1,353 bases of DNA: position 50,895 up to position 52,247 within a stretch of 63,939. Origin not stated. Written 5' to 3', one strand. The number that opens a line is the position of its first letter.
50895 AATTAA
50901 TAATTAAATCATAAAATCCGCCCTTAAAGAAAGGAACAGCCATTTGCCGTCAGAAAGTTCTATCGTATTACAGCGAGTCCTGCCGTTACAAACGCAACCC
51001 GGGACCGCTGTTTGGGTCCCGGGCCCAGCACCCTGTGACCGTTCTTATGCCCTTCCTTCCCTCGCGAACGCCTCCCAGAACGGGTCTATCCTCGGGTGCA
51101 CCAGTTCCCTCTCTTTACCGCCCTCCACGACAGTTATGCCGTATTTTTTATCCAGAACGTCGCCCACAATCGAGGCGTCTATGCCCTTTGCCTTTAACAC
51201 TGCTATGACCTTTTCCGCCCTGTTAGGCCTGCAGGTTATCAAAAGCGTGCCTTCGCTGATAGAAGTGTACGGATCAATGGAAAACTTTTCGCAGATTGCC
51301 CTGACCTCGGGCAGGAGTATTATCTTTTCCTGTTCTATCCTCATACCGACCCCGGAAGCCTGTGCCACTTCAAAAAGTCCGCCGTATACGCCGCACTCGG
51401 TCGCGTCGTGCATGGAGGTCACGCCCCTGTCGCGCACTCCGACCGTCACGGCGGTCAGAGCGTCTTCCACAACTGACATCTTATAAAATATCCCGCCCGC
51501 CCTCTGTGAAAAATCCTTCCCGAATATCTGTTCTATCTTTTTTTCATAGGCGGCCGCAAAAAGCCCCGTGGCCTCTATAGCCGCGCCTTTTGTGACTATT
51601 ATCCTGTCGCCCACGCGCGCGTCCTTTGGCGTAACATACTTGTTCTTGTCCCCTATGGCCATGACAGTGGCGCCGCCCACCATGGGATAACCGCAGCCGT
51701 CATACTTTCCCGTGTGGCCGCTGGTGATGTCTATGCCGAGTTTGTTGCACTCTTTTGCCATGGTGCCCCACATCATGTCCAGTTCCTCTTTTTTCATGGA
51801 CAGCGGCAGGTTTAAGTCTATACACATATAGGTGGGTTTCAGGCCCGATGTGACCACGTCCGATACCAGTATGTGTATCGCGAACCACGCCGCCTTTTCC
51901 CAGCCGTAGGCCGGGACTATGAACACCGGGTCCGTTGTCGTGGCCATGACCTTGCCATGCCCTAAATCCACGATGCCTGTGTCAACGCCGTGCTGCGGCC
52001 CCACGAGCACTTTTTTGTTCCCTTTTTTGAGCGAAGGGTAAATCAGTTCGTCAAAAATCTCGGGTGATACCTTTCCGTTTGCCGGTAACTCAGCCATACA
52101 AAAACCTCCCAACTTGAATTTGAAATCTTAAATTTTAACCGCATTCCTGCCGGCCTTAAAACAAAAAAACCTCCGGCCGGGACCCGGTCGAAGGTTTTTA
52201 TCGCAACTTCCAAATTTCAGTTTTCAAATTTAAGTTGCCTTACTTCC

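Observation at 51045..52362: TPP riboswitch controlling an uncharacterised PurM/HypE-like (AIR-synthase-related) gene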

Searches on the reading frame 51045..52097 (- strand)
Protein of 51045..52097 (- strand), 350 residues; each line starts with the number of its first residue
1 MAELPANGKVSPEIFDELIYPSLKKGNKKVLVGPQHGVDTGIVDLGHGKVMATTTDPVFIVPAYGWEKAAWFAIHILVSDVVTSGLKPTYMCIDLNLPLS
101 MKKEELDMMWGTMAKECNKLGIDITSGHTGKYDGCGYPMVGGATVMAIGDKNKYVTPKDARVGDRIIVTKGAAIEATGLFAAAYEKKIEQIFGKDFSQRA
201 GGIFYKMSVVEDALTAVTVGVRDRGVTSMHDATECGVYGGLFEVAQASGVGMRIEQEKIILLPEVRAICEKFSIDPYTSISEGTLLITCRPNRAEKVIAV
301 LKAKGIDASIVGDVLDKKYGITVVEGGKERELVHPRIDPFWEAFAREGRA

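Call 5: search_protein_families(library=pfam, proteins=[window:51045-52097:-], max_evalue=1)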
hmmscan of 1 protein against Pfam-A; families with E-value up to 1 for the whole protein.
window:51045-52097:- (350 aa): 2 families
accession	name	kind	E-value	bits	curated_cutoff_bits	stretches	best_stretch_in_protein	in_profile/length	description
PF02769.27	AIRS_C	-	1.4e-22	81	23.1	1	161-321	1-152/156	AIR synthase related protein, C-terminal domain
PF00586.29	AIRS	-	8e-13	49.2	24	1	39-144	3-108/112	AIR synthase related protein, N-terminal domain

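Call 6: search_protein_families(library=ncbifam, proteins=[window:51045-52097:-], max_evalue=1)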
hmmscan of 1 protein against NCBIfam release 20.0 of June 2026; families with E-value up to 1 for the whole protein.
window:51045-52097:- (350 aa): 15 families
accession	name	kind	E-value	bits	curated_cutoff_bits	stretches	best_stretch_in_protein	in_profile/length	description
TIGR02124.1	hypE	equivalog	6.6e-29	100.9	251.6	1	39-326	35-312/332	hydrogenase expression/formation protein HypE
TIGR01379.1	thiL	equivalog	2.1e-21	76.2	184.15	1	36-332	23-311/320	thiamine-phosphate kinase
TIGR00476.1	selD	equivalog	1.5e-19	70.3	125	1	8-275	13-267/311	selenide, water dikinase SelD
NF002098.0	PRK00943.1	equivalog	8.7e-19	67.6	299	2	9-271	20-267/347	selenide, water dikinase SelD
NF004353.0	PRK05731.2-2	equivalog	4.1e-12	45.8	301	1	65-333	50-295/311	thiamine-phosphate kinase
NF010705.0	PRK14105.1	equivalog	6.3e-11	41.7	291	1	90-324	103-336/345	selenide, water dikinase SelD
NF004351.0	PRK05731.1-4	equivalog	8.8e-11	41.5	324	1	73-283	78-271/321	thiamine-phosphate kinase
TIGR04049.1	AIR_rel_sll0787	hypoth_equivalog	4.5e-10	39.1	321.3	2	69-185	75-186/318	sll0787 family AIR synthase-like protein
TIGR01736.1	FGAM_synth_II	equivalog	2.8e-09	35.9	525.75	1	28-320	50-336/718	phosphoribosylformylglycinamidine synthase subunit PurL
NF002290.1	PRK01213.1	equivalog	3.3e-09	35.5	648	1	37-322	423-697/723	phosphoribosylformylglycinamidine synthase subunit PurL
TIGR03267.1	methan_mark_2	hypoth_equivalog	6.2e-08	32.1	365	1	35-319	42-300/323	methanogenesis marker 2 protein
NF004354.0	PRK05731.2-3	equivalog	1.1e-05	24.9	204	1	68-131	48-111/273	thiamine-phosphate kinase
NF038049.1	SelD_rel_HyperS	equivalog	0.00045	18.8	250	1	226-324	349-446/465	SelD-related putative sulfur metabolism protein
NF004350.0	PRK05731.1-1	equivalog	0.0016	17.4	441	1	37-276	28-256/325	thiamine-phosphate kinase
NF003672.0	PRK05297.1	equivalog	0.046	11.1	783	1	210-317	860-958/1290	phosphoribosylformylglycinamidine synthase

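Call 7: find_homologous_proteins(query=window:51045-52097:-)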
Query window:51045-52097:- (350 aa): 5349 proteins with E <= 0.001 among 8000 candidates; the best 120 are listed.
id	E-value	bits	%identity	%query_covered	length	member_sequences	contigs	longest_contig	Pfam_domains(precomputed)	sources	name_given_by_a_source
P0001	9.1e-233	789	100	100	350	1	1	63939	PF00586.30,PF02769.28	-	-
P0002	6.6e-179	612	76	99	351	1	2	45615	PF00586.30,PF02769.28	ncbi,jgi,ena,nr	ncbi:MAG TPA: AIR synthase family protein [Candidatus Goldiibacteriota bacterium]|nr:AIR synthase fa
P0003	1.3e-175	601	75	99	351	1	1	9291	PF00586.30,PF02769.28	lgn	-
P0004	2.2e-174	597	75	99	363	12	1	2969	PF00586.30,PF02769.28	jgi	jgi:hydrogenase maturation factor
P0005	1.4e-173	595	73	99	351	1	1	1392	PF00586.30,PF02769.28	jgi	-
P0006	4.2e-173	593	73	99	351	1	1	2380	PF00586.30,PF02769.28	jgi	jgi:hydrogenase maturation factor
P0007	4.8e-173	593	73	99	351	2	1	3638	PF00586.30,PF02769.28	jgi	-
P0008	2.5e-172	590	73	99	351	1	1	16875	PF00586.30,PF02769.28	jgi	jgi:hydrogenase expression/formation protein HypE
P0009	6.7e-172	589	74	99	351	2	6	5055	PF00586.30,PF02769.28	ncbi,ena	-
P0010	6.8e-172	589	73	99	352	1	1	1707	PF00586.30,PF02769.28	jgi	jgi:hydrogenase maturation factor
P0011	8.2e-172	589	74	99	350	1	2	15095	PF00586.30,PF02769.28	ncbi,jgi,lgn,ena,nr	ncbi:MAG TPA: AIR synthase [bacterium]|nr:AIR synthase [bacterium]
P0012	1.0e-171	588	73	99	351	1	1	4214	PF00586.30,PF02769.28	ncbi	-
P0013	9.7e-170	582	72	99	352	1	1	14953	PF00586.30,PF02769.28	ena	-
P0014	4.0e-169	580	73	99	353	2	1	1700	PF00586.30,PF02769.28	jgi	-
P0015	4.9e-169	580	72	99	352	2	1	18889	PF00586.30,PF02769.28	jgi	jgi:hydrogenase maturation factor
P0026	1.2e-164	565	72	99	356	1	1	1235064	PF00586.30,PF02769.28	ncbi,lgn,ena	-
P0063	4.5e-152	524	65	98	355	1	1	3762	PF00586.30,PF02769.28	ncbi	ncbi:MAG: AIR synthase family protein [Acidobacteriota bacterium]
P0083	1.3e-150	519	66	98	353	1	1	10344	PF00586.30,PF02769.28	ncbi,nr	ncbi:MAG: AIR synthase family protein [Clostridiales bacterium]|nr:AIR synthase family protein [Clos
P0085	1.4e-150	519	65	99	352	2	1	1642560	PF00586.30,PF02769.28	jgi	jgi:hydrogenase maturation factor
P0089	2.1e-150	518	64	99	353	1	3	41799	PF00586.30,PF02769.28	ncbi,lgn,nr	ncbi:MAG: AIR synthase [candidate division Zixibacteria bacterium]|nr:AIR synthase [candidate divisi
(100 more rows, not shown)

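Call 8: search_solved_structures(query=window:51045-52097:-, max_evalue=0.001)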
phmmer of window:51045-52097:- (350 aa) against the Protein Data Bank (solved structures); distinct sequences matched with E-value up to 0.001: 7.
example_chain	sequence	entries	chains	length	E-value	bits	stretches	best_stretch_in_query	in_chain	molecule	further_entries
2i6r_A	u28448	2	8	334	4.3e-16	61.8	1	214-339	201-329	HypE protein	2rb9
3vti_C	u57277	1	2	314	2.7e-13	52.7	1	54-319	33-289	Hydrogenase maturation factor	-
2z1e_A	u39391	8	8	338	2.7e-12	49.3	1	68-339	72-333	Hydrogenase expression/formation protein HypE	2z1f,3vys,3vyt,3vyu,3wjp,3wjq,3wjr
1vqv_A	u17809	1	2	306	4.7e-12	48.6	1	28-277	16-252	thiamine monophosphate kinase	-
3c9r_A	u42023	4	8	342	6.9e-12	48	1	28-277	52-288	Thiamine monophosphate kinase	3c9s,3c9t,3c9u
3u0o_A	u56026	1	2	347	5.4e-11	45.1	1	8-267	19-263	Selenide, water dikinase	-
2z1t_A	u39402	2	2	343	2.8e-06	29.6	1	53-312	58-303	Hydrogenase expression/formation protein HypE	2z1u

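Call 10: find_related_loci(query=window:51045-52097:-, collection=genome_contigs, flank=4000)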
Query window:51045-52097:- (350 aa) in genome_contigs; peptide patterns used: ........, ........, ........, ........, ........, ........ (x = any residue, [..] = any of these).
141 stretches matched a pattern; 27 encode a relative of the query (tblastn E <= 1e-3); 27 distinct loci.
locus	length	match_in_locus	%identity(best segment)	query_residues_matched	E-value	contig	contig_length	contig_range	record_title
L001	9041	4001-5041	76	1-347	0e+0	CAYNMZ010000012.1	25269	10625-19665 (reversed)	MAG TPA_asm: uncultured Spirochaetia bacterium isolate binchicken_co265_361 genome assembly, contig: NODE_3219_length_25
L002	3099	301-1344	74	1-348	0e+0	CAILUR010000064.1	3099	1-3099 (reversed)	uncultured bacterium isolate KR_bin-1670 genome assembly, contig: bin-1670:064/268, whole genome shotgun sequence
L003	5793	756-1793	74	1-347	1e-178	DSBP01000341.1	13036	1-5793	MAG TPA_asm: bacterium isolate SpSt-1175 Ga0129302_1002521, whole genome shotgun sequence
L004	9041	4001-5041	70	1-347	1e-173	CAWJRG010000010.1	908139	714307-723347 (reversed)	MAG: uncultured bacterium isolate MFD03726.bin.1.65 genome assembly, contig: contig_8, whole genome shotgun sequence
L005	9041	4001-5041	72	1-347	6e-171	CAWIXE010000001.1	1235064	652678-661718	MAG: candidate division FCPU426 bacterium isolate MFD05705.bin.1.57 genome assembly, contig: contig_12779, whole genome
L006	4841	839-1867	66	4-346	2e-163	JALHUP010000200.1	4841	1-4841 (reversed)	MAG: Candidatus Zixiibacteriota bacterium isolate PFL53 seq_1542574, whole genome shotgun sequence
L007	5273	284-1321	65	4-349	9e-161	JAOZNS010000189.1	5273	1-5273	MAG: Candidatus Zixiibacteriota bacterium isolate GMC4.concoct.267_sub GMC4_30569_length_5273_cov_7.084898, whole genome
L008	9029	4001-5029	64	4-346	3e-156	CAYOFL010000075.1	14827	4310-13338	MAG TPA_asm: uncultured Ignavibacteria bacterium isolate binchicken_co211_253 genome assembly, contig: NODE_2649_length_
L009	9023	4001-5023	65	4-344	7e-156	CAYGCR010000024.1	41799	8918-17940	MAG TPA_asm: uncultured Ignavibacteria bacterium isolate ERP108616_co2_224 genome assembly, contig: NODE_1039_length_417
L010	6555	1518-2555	64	4-349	3e-155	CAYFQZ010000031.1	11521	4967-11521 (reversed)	MAG TPA_asm: uncultured Ignavibacteria bacterium isolate ERP108616_co1_151 genome assembly, contig: k119_406992, whole g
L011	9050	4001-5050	64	3-349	2e-155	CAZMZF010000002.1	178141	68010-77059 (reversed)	MAG TPA_asm: uncultured Ignavibacteria bacterium isolate binchicken_co376_191 genome assembly, contig: NODE_23_length_17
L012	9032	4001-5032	64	3-346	5e-155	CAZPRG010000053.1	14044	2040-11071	MAG TPA_asm: uncultured Ignavibacteria bacterium isolate binchicken_co81_452 genome assembly, contig: NODE_6568_length_1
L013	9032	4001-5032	65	3-346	7e-155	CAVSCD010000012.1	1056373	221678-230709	MAG: Candidatus Aminicenantes bacterium isolate MFD02979.bin.2.51 genome assembly, contig: contig_50765, whole genome sh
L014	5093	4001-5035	65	2-346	3e-155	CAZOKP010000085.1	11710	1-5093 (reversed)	MAG TPA_asm: uncultured Eubacteriales bacterium isolate binchicken_co189_413 genome assembly, contig: NODE_5775_length_1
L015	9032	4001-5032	65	3-346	3e-154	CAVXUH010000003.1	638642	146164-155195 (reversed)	MAG: Candidatus Aminicenantes bacterium isolate MFD05942.bin.1.3 genome assembly, contig: contig_20261, whole genome sho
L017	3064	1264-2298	64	2-346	4e-161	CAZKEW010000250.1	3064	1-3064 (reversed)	MAG TPA_asm: uncultured Eubacteriales bacterium isolate binchicken_co266_180 genome assembly, contig: NODE_86355_length_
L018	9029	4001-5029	64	1-344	4e-151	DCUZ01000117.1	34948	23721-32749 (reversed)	MAG TPA_asm: Holophagales bacterium UBA2201 UBA2201_contig_45768, whole genome shotgun sequence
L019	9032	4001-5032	63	3-346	4e-150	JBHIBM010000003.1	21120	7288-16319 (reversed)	MAG: Candidatus Zixiibacteriota bacterium isolate K_1_bin.48 NODE_390_length_21120_cov_6.542986, whole genome shotgun se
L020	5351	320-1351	63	3-346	5e-150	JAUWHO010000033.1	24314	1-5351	MAG: Candidatus Zixiibacteriota bacterium isolate CSMAG_2270 CSMAG_2270_k141_436419_length_24314_cov_8.9927, whole genom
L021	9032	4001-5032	63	3-346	7e-143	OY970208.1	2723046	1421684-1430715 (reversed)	MAG: uncultured candidate division Zixibacteria bacterium isolate MFD04408.bin.1.44 genome assembly, chromosome: 1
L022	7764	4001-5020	62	4-344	1e-142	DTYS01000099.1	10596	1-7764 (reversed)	MAG TPA_asm: Candidatus Latescibacterota bacterium isolate UWMA-0227 k99_1851862, whole genome shotgun sequence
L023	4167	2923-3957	58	1-346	1e-142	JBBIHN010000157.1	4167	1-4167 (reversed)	MAG: candidate division WOR-3 bacterium isolate TCF170221_bin_115 NODE_17219_length_4167_cov_4.300097, whole genome shot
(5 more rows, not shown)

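Call 16: find_encoding_contigs(protein=window:51045-52097:-, flank=10000, max_places=3)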
Protein window:51045-52097:- (350 aa): no gene with exactly this product is on record in the collection.

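Call 17: find_encoding_contigs(protein=P0085, flank=8000, max_places=2)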
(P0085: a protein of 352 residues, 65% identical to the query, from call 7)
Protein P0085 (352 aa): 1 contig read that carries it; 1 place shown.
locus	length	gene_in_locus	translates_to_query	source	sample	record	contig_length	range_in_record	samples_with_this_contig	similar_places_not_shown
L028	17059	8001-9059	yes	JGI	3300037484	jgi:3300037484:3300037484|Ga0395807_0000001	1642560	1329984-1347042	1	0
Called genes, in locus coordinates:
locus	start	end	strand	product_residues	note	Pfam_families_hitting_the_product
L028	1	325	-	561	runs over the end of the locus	PF00404:Dockerin_1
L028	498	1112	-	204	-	-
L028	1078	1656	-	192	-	PF09721:Exosortase_EpsH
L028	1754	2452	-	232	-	PF18203:IPTL-CTERM (weak)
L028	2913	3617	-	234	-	PF18203:IPTL-CTERM (weak)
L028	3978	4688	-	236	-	PF18203:IPTL-CTERM (weak)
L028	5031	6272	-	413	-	-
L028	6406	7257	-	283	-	PF03462:PCRF, PF00472:RF-1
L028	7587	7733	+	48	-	-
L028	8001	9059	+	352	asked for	PF00586:AIRS, PF02769:AIRS_C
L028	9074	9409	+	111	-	-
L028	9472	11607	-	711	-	PF13585:CHU_C (weak), PF13860:FlgD_ig, PF18962:Por_Secre_tail (weak)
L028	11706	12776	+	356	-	PF02163:Peptidase_M50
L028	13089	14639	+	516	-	PF13585:CHU_C (faint), PF13860:FlgD_ig, PF18962:Por_Secre_tail (weak)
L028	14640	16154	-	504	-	PF00072:Response_reg, PF01590:GAF, PF13185:GAF_2, PF13492:GAF_3, PF01966:HD, PF13487:HD_5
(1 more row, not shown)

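Call 18: find_encoding_contigs(protein=P0026, flank=8000, max_places=2)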
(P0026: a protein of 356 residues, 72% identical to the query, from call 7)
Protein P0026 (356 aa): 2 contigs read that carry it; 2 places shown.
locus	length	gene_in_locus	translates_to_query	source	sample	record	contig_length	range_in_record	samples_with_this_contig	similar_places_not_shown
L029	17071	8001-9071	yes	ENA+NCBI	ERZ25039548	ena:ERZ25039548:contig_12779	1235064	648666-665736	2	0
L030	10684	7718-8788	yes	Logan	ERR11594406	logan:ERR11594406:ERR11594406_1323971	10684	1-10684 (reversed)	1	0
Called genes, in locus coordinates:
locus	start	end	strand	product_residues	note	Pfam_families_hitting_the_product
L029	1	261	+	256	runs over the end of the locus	PF00005:ABC_tran, PF13175:AAA_15 (faint), PF13555:AAA_29 (faint), PF13304:AAA_21 (weak)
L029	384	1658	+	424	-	PF00919:UPF0004, PF04055:Radical_SAM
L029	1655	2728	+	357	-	PF13525:YfiO (faint), PF09976:TPR_21 (weak), PF07719:TPR_2 (faint), PF13174:TPR_6 (faint), PF13428:TPR_14 (faint), PF13432:TPR_16 (faint), PF14559:TPR_19 (faint), PF05036:SPOR, +1 more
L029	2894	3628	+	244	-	PF07661:MORN_2 (faint)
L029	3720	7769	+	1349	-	PF02018:CBM_4_9, PF03425:CBM_11, PF08547:CIA30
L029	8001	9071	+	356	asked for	PF00586:AIRS, PF02769:AIRS_C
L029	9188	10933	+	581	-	PF07715:Plug (weak), PF00593:TonB_dep_Rec_b-barrel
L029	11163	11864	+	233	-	-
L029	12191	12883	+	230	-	-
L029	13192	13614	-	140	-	-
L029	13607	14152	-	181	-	PF04542:Sigma70_r2, PF04545:Sigma70_r4 (faint)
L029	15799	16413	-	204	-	-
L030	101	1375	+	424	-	PF00919:UPF0004, PF04055:Radical_SAM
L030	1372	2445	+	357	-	PF13525:YfiO (faint), PF09976:TPR_21 (weak), PF07719:TPR_2 (faint), PF13174:TPR_6 (faint), PF13428:TPR_14 (faint), PF13432:TPR_16 (faint), PF14559:TPR_19 (faint), PF05036:SPOR, +1 more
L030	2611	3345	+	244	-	PF07661:MORN_2 (faint)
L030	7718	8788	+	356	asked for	PF00586:AIRS, PF02769:AIRS_C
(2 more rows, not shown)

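Call 20: search_protein_families(library=pfam, proteins=[L001:5053-6804:+, L001:6907-7665:+, L019:2651-3943:+, L020:1534-3552:+, L002:1372-2952:+, L021:5192-6205:+, L018:5180-6583:+], max_evalue=0.01)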
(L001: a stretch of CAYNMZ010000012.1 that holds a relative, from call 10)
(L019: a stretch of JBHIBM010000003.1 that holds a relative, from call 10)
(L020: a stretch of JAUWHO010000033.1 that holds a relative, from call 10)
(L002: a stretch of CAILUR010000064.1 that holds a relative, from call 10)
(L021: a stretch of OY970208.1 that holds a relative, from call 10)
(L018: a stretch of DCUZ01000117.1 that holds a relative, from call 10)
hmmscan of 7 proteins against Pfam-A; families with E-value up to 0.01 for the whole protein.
L001:5053-6804:+ (583 aa): 3 families
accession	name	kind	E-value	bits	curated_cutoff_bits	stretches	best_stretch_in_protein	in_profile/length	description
PF00593.30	TonB_dep_Rec_b-barrel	-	6.8e-10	39.8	27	1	150-503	65-362/436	TonB dependent receptor-like, beta-barrel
PF14905.12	OMP_b-brl_3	-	3.6e-08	33.3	27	1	362-563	162-379/408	Outer membrane protein beta-barrel family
PF07715.20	Plug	-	0.0021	19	23.9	1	43-112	10-78/107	TonB-dependent Receptor Plug Domain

L001:6907-7665:+ (252 aa): 0 families

L019:2651-3943:+ (430 aa): 1 family
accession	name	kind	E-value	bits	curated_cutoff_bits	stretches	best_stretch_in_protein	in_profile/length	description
PF01964.24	ThiC_Rad_SAM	-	4.2e-188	625.8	25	1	14-420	10-416/420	Radical SAM ThiC family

L020:1534-3552:+ (672 aa): 4 families
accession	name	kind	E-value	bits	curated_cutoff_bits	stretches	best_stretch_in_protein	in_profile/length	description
PF00884.28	Sulfatase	-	2.8e-57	194.8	25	1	192-516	2-301/301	Sulfatase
PF01663.27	Phosphodiest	-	2.1e-16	60.9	23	1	193-463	1-224/342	Type I phosphodiesterase / nucleotide pyrophosphatase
PF16347.10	SGSH_C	-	1.6e-08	35.3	29.3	1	463-538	1-75/154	N-sulphoglucosamine sulphohydrolase, C-terminal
PF02995.22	DUF229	-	3.1e-05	23.3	25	1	427-485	310-363/496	Protein of unknown function (DUF229)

L002:1372-2952:+ (526 aa): 1 family
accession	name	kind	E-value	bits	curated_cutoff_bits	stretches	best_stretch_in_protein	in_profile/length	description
PF07715.20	Plug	-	4.7e-10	40.4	23.9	1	38-134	11-106/107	TonB-dependent Receptor Plug Domain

L021:5192-6205:+ (337 aa): 1 family
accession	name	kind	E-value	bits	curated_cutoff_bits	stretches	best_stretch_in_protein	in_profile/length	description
PF24447.1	RE_BanI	-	6.7e-129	430.1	28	1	2-333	4-336/338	Type II restriction enzyme BanI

L018:5180-6583:+ (467 aa): 3 families
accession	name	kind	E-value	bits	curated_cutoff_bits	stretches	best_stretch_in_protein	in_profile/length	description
PF04055.27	Radical_SAM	-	4e-29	102.4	29.5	1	187-352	2-166/166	Radical SAM superfamily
PF02310.24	B12-binding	-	5.7e-14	52.4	32.1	1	17-122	7-120/121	B12 binding domain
PF19864.5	Radical_SAM_N2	-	0.00045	20.1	29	1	81-128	80-127/151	Radical SAM proteins, N-terminal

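Call 22: find_related_loci(query=A1, collection=metagenome_contigs, flank=8000)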
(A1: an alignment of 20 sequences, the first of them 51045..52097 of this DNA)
Query A1 (350 aa) in metagenome_contigs; peptide patterns used: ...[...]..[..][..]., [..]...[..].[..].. (x = any residue, [..] = any of these).
600 stretches matched a pattern (row limit reached: there are more); 574 encode a relative of the query (tblastn E <= 1e-3); the best 80 are kept; 80 distinct loci.
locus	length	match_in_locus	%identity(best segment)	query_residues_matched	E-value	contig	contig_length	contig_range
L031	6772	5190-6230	76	1-347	0e+0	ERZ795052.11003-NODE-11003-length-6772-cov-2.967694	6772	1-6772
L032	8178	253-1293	69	1-347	5e-166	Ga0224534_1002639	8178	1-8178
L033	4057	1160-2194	69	2-346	6e-167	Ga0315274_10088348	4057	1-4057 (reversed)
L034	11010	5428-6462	68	2-346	2e-160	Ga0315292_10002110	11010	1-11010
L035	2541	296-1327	68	2-345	2e-168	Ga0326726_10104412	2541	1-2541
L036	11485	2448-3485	66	4-349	8e-158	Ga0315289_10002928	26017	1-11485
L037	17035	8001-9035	65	2-346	2e-157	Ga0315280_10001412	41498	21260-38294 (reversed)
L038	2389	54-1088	65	1-346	4e-167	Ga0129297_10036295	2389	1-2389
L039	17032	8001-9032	65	3-346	9e-156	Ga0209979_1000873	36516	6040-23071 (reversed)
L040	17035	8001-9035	65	2-346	5e-156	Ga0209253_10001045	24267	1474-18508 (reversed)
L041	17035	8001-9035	66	2-346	6e-156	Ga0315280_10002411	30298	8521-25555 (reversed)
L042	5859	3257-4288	65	3-346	9e-157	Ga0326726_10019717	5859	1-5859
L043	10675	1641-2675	64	2-346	2e-155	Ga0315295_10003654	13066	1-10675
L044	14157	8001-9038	64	4-349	9e-155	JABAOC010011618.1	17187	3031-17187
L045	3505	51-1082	65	3-346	1e-160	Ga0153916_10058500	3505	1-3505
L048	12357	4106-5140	63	2-346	5e-154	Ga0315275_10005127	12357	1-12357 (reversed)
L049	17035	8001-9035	64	1-346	4e-154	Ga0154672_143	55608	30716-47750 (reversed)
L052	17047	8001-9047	63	1-349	5e-153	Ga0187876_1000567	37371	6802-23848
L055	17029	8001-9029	64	3-346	3e-152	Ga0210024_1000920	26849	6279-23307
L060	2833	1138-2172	62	2-346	2e-160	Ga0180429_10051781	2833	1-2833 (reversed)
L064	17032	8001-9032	63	3-346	4e-151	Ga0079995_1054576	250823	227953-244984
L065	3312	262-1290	63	1-344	7e-158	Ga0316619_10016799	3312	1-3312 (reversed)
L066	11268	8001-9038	62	1-346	2e-151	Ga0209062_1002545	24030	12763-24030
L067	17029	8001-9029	64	1-344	4e-151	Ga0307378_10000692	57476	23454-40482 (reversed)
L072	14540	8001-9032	63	3-346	1e-150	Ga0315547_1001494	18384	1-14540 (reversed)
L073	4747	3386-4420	62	1-346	4e-153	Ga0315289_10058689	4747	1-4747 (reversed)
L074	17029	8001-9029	63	1-344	1e-150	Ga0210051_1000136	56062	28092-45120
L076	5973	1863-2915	61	2-349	5e-151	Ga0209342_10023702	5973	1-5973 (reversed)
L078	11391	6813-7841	61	1-344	3e-150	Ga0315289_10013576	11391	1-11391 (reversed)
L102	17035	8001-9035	61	2-346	4e-148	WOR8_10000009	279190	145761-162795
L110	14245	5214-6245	63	3-346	1e-147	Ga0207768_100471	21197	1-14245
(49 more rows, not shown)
